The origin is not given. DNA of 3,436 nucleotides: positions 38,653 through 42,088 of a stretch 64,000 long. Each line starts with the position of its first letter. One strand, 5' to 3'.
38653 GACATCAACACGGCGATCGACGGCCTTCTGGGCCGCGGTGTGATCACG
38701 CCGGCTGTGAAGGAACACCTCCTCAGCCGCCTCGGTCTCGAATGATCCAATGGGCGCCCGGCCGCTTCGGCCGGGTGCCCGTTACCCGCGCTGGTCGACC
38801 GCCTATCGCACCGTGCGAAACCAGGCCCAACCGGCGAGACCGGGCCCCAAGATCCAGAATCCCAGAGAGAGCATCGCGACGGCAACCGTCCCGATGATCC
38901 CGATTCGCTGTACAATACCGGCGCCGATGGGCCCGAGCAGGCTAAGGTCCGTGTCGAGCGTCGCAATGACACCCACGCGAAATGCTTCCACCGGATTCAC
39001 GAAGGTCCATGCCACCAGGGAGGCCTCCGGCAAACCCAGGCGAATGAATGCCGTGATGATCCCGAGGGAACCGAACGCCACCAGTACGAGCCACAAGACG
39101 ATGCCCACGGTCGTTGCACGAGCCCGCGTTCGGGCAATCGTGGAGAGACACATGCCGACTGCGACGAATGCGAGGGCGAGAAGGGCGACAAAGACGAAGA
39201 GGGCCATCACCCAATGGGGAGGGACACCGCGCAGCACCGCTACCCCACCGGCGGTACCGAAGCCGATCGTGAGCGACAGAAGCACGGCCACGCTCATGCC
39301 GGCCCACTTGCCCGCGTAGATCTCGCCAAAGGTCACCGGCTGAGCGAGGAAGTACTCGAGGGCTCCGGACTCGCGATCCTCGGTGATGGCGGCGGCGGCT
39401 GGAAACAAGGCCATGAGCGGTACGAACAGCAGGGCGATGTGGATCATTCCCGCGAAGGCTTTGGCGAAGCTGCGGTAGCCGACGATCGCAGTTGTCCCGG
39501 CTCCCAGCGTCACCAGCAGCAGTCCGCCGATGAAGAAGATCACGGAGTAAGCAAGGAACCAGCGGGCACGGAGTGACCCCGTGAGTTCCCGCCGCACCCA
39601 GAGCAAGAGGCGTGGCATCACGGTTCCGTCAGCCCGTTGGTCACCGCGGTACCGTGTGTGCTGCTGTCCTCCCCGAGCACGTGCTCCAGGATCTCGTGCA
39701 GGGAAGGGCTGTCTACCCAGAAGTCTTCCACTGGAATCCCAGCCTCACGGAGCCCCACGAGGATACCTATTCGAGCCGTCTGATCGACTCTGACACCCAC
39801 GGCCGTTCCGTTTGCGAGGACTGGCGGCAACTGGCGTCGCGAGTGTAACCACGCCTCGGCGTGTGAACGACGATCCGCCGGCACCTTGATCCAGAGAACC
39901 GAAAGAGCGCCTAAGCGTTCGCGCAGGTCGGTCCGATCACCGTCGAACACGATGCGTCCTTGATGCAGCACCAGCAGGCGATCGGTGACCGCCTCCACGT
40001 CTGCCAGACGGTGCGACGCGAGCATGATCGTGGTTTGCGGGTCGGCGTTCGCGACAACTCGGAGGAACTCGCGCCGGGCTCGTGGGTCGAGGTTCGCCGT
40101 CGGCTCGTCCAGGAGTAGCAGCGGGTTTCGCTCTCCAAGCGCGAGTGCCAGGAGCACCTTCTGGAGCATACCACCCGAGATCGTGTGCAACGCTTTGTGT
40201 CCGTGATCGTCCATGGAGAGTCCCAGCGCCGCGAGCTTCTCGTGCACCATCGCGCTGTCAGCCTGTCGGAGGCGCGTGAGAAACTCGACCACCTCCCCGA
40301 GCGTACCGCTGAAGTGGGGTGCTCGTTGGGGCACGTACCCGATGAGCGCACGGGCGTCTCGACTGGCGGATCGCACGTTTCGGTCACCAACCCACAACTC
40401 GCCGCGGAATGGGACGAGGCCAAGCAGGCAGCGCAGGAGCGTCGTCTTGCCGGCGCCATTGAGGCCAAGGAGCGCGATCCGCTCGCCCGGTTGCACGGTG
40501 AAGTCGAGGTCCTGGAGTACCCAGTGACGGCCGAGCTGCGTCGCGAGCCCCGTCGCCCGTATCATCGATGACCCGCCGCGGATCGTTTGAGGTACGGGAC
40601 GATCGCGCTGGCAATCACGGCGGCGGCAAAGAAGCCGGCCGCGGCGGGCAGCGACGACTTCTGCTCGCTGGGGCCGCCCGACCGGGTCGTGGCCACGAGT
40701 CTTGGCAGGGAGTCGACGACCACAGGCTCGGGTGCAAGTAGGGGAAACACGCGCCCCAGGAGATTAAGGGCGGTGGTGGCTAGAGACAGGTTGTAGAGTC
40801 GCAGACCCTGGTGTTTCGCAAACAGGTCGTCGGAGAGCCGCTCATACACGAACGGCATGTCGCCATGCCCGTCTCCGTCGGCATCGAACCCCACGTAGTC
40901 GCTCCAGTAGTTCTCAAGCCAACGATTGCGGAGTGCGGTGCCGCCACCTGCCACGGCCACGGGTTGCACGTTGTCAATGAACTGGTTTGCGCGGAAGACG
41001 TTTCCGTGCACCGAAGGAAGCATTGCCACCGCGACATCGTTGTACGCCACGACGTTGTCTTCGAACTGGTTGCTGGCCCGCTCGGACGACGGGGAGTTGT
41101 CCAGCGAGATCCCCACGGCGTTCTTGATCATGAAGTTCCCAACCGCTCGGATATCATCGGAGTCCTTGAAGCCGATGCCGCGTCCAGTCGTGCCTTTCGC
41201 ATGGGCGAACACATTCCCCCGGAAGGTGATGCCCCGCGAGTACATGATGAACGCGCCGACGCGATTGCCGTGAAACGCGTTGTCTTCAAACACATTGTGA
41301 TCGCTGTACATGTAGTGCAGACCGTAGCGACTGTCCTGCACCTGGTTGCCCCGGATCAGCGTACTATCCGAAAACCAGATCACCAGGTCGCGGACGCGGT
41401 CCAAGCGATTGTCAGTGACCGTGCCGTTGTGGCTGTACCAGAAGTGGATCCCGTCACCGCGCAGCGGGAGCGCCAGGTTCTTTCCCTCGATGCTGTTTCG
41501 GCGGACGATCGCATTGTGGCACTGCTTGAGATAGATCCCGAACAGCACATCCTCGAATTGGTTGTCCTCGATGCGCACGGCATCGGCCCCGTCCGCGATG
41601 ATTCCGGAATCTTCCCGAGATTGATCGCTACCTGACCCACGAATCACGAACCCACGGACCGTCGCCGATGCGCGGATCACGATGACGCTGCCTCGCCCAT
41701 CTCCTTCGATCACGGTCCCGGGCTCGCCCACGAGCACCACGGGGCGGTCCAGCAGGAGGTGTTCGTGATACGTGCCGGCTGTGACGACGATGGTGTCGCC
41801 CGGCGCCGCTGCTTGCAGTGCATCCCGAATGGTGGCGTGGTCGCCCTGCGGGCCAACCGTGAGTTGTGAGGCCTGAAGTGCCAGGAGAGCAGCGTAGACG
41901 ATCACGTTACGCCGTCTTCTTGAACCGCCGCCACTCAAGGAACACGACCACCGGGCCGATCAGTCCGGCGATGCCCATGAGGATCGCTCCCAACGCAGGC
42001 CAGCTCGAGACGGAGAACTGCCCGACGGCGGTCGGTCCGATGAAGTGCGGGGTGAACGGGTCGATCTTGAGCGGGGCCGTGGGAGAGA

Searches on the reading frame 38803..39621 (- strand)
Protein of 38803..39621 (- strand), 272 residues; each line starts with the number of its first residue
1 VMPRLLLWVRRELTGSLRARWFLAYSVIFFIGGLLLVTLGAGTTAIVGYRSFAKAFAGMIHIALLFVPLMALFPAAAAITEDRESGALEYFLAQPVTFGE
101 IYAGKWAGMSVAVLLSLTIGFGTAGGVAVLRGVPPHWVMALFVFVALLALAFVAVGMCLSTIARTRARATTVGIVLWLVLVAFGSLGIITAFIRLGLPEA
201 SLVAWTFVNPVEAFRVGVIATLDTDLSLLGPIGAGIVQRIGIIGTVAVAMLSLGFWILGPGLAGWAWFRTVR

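Call 98: search_protein_families(library=pfam, proteins=[window:38803-39621:-], max_evalue=0.001)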
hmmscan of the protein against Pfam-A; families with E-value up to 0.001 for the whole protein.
window:38803-39621:- (272 aa): 3 families
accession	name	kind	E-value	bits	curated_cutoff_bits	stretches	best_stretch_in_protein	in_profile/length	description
PF12679.13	ABC2_membrane_2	-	3.6e-25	89.2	27.2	1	10-186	5-201/283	ABC-2 family transporter protein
PF12698.13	ABC2_membrane_3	-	2.9e-09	36.9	31.6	1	52-254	160-345/347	ABC-2 family transporter protein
PF01061.29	ABC2_membrane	-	7.5e-05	22.8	26.9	1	22-187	25-180/211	ABC-2 type transporter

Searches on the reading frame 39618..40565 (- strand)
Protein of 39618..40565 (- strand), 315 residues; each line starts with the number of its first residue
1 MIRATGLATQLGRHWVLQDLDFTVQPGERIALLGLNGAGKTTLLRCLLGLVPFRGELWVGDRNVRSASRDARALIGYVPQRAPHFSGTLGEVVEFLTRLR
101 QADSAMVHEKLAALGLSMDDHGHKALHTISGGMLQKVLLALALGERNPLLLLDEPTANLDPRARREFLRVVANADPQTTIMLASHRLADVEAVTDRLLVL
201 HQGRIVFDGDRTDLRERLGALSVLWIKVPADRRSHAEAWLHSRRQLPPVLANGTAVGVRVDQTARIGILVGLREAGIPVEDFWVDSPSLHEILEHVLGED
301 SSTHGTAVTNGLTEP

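Call 98: search_protein_families(library=pfam, proteins=[window:39618-40565:-], max_evalue=0.001)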
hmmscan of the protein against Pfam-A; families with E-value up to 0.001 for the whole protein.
window:39618-40565:- (315 aa): 3 families
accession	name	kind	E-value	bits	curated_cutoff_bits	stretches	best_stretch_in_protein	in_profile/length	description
PF00005.33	ABC_tran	-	1.2e-26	94.3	25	1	17-157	1-137/137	ABC transporter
PF13304.12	AAA_21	-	3.2e-13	50.9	27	1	126-185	235-298/304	AAA domain, putative AbiEii toxin, Type IV TA system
PF02463.25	SMC_N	-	2.6e-05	24.2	40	0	128-193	136-205/220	RecF/RecN/SMC N terminal domain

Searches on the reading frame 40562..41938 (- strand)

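Call 98: search_protein_families(library=pfam, proteins=[window:40562-41938:-], max_evalue=0.001)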
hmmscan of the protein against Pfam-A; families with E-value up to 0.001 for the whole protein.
window:40562-41938:- (458 aa): 3 families
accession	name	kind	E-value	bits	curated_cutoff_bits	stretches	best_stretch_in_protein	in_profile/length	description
PF05048.19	NosD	-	1.9e-39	135.7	23.6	2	147-350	2-212/212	Periplasmic copper-binding protein (NosD)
PF13229.12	Beta_helix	-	1.2e-32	113.2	25.9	2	91-244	9-158/158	Right handed beta helix region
PF07602.17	DUF1565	-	1.1e-09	38.5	20.3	0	80-161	95-176/257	Protein of unknown function (DUF1565)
